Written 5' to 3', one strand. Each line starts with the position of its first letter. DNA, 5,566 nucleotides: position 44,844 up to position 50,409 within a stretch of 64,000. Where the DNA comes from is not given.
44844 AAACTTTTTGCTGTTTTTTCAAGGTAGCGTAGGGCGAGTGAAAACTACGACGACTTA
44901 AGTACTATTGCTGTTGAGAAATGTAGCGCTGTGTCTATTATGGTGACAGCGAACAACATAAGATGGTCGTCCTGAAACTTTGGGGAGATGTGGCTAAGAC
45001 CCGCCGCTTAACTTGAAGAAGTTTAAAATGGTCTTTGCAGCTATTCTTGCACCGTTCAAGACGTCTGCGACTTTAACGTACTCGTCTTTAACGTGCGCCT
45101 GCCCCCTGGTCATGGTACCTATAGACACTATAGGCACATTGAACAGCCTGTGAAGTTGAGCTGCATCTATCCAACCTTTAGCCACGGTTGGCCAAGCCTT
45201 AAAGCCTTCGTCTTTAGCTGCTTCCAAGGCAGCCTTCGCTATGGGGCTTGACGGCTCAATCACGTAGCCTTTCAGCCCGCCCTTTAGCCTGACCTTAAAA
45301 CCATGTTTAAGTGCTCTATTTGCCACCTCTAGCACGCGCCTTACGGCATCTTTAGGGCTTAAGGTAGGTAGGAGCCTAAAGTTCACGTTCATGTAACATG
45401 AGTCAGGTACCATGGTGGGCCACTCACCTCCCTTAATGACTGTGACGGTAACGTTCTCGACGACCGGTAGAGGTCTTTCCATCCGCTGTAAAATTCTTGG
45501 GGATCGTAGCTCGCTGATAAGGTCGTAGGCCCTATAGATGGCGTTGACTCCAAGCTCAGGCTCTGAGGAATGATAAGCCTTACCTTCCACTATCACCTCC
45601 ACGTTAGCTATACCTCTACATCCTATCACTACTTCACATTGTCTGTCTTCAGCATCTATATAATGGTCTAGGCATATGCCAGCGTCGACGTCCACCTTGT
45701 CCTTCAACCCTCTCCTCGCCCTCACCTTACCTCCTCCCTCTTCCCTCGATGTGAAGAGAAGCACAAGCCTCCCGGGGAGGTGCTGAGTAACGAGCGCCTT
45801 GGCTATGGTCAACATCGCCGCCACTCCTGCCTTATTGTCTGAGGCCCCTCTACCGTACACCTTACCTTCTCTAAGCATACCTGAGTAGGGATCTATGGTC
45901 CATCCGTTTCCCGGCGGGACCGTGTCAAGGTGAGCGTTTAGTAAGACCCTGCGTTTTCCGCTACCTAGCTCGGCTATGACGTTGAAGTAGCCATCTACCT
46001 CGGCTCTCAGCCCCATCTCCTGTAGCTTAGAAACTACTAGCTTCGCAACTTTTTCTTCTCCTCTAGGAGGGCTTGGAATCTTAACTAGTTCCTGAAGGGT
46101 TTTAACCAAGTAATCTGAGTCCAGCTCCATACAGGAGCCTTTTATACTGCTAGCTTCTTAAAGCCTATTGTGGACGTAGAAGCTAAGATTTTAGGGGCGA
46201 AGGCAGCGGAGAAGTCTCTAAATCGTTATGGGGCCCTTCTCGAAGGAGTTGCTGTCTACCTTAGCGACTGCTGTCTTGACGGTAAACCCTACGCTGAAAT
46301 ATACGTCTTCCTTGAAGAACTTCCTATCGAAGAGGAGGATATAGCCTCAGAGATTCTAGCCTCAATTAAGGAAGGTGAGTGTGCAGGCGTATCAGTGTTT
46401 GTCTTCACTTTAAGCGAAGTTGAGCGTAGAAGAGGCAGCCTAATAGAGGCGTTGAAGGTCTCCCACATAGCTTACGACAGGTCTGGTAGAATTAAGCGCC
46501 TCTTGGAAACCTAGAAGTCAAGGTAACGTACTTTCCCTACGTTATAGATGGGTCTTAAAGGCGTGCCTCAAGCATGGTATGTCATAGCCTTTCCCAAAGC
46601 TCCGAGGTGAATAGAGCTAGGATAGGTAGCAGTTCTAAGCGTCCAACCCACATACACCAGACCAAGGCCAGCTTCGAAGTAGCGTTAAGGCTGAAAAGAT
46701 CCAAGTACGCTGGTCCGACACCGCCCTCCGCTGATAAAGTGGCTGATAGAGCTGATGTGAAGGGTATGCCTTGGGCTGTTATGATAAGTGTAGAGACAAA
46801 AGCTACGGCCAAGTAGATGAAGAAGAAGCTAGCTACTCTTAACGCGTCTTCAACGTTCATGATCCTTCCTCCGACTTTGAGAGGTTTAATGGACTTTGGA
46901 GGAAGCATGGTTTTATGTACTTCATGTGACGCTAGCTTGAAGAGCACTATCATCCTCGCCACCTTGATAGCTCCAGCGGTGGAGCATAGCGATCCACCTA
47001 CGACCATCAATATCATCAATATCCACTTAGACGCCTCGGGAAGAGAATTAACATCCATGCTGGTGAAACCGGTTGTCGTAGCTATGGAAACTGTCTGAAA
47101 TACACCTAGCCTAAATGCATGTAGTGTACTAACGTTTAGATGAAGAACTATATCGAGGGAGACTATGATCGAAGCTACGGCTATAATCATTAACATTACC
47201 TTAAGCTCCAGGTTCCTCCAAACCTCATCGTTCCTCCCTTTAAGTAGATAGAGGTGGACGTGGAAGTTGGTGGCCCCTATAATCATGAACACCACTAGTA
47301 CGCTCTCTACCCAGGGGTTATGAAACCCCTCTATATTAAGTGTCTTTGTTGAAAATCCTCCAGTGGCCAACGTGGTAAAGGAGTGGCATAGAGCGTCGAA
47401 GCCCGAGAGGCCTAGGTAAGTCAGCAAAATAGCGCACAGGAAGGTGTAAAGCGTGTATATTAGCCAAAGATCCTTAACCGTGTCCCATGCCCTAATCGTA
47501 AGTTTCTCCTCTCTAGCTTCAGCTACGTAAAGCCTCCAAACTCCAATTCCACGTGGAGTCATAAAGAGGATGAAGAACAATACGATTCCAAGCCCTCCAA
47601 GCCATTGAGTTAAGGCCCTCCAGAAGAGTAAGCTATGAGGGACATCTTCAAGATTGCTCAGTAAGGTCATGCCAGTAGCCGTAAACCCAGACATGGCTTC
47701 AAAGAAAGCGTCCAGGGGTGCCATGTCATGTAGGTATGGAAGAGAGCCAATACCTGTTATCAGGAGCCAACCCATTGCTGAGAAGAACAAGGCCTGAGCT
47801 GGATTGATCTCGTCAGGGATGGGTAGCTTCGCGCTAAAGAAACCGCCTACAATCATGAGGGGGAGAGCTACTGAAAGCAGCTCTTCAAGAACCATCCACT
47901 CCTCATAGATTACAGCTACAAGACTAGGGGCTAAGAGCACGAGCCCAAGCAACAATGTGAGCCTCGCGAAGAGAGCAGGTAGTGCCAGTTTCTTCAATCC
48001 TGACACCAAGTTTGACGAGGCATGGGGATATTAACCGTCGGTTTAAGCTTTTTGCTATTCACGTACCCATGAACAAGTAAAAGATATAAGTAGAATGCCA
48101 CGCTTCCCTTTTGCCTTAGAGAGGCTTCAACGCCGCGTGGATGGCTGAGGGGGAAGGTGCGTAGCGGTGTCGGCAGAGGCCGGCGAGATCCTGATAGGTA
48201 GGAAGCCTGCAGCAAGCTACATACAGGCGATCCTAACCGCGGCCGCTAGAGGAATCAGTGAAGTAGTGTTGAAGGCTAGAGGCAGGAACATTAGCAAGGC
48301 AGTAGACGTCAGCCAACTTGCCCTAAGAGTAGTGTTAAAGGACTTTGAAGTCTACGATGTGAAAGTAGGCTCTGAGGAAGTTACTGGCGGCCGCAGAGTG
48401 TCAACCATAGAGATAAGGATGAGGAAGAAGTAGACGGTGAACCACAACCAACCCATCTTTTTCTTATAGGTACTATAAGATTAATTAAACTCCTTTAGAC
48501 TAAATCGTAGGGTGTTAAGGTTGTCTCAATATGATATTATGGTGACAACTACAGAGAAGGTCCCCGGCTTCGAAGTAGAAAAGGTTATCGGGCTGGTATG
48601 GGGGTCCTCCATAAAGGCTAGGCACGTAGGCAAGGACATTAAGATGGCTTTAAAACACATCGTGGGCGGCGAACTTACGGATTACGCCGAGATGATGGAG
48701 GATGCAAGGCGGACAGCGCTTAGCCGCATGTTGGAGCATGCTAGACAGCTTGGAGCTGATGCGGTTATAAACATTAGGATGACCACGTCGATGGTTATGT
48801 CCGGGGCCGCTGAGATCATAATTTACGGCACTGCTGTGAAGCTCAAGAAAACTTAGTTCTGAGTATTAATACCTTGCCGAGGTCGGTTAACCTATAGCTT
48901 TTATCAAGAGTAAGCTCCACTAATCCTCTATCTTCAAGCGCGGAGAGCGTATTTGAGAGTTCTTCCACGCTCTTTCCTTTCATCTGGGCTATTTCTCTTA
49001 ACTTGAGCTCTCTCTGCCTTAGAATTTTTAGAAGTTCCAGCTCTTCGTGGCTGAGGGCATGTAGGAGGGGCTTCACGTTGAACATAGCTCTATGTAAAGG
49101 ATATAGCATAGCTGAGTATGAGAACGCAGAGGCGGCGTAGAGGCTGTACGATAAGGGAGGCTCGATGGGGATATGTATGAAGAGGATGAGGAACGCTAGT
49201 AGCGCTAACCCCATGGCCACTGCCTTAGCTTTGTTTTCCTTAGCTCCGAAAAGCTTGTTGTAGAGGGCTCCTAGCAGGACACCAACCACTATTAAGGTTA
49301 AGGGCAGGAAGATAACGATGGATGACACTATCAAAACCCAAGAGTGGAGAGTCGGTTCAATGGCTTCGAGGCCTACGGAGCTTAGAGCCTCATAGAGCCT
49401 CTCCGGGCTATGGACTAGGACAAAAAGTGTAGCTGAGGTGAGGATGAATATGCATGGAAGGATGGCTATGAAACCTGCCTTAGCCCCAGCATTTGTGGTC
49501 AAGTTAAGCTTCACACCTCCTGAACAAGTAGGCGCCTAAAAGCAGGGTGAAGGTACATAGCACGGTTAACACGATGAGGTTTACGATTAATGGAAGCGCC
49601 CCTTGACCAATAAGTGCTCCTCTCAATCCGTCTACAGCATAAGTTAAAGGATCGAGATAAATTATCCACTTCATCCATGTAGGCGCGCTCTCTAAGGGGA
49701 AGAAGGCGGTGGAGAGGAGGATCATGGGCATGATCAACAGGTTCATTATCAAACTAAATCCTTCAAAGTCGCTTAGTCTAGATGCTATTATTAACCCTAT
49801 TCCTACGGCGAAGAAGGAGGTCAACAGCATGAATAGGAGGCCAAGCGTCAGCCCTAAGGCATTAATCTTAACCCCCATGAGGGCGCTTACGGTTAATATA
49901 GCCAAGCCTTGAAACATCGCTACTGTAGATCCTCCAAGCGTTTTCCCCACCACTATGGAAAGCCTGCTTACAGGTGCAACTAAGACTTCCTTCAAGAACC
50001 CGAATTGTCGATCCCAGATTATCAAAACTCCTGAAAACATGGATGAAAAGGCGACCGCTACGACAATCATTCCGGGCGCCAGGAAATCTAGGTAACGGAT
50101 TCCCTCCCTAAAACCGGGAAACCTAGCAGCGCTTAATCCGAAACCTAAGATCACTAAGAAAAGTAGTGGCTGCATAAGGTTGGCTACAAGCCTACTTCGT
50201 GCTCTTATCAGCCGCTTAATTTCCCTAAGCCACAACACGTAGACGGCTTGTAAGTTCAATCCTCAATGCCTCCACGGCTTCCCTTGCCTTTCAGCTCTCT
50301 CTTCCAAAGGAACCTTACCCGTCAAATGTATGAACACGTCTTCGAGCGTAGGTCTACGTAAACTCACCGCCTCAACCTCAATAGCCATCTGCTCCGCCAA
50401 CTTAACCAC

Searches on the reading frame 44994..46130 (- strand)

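Call 18: search_protein_families(library=pfam, proteins=[window:44994-46130:-])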
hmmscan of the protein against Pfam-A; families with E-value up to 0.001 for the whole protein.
window:44994-46130:- (378 aa): 4 families
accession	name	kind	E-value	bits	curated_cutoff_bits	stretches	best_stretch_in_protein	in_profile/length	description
PF01546.33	Peptidase_M20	-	5.7e-30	105.2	24.6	1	63-369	1-205/206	Peptidase family M20/M25/M40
PF07687.19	M20_dimer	-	3.2e-20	72.5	21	1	170-276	2-105/107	Peptidase dimerisation domain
PF04389.22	Peptidase_M28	-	9.3e-12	45.5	21.3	1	50-133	1-69/193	Peptidase family M28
PF05343.19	Peptidase_M42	-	2.1e-10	40.6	23.2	1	71-165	108-199/292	M42 glutamyl aminopeptidase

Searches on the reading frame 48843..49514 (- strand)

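Call 18: search_protein_families(library=pfam, proteins=[window:48843-49514:-])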
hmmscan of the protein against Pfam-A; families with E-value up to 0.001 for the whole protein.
window:48843-49514:- (223 aa): 4 families
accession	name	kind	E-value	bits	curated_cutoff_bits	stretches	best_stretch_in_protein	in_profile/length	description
PF25212.1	HVO_A0114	-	9.9e-07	28.9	27.6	1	148-205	14-72/84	HVO_A0114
PF25213.1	HVO_A0261_N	-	4.2e-06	27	35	1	153-216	8-70/86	HVO_A0261 N-terminal domain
PF13545.12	HTH_Crp_2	-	0.00023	21.5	27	1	170-212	23-64/70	Crp-like helix-turn-helix domain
PF01022.26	HTH_5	-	0.00029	21.1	22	1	159-200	5-46/47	Bacterial regulatory protein, arsR family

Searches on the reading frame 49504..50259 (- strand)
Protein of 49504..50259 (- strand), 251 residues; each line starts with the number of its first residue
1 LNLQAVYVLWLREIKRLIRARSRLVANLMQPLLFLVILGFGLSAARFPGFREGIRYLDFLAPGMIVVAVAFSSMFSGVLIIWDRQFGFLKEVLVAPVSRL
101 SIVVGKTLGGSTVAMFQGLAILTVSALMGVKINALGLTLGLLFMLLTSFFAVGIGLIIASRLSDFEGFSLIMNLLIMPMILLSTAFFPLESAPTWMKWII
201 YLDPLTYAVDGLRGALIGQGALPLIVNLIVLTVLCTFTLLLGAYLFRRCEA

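Call 18: search_protein_families(library=pfam, proteins=[window:49504-50259:-])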
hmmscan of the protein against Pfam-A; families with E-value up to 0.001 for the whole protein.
window:49504-50259:- (251 aa): 3 families
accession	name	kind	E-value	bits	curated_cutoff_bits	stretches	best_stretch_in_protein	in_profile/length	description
PF01061.29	ABC2_membrane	-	2e-38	132.5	26.9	1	5-216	2-210/211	ABC-2 type transporter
PF12698.13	ABC2_membrane_3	-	1.1e-17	64.6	31.6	1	50-244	154-347/347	ABC-2 family transporter protein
PF12679.13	ABC2_membrane_2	-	0.00014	21.7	27.2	1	63-248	73-280/283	ABC-2 family transporter protein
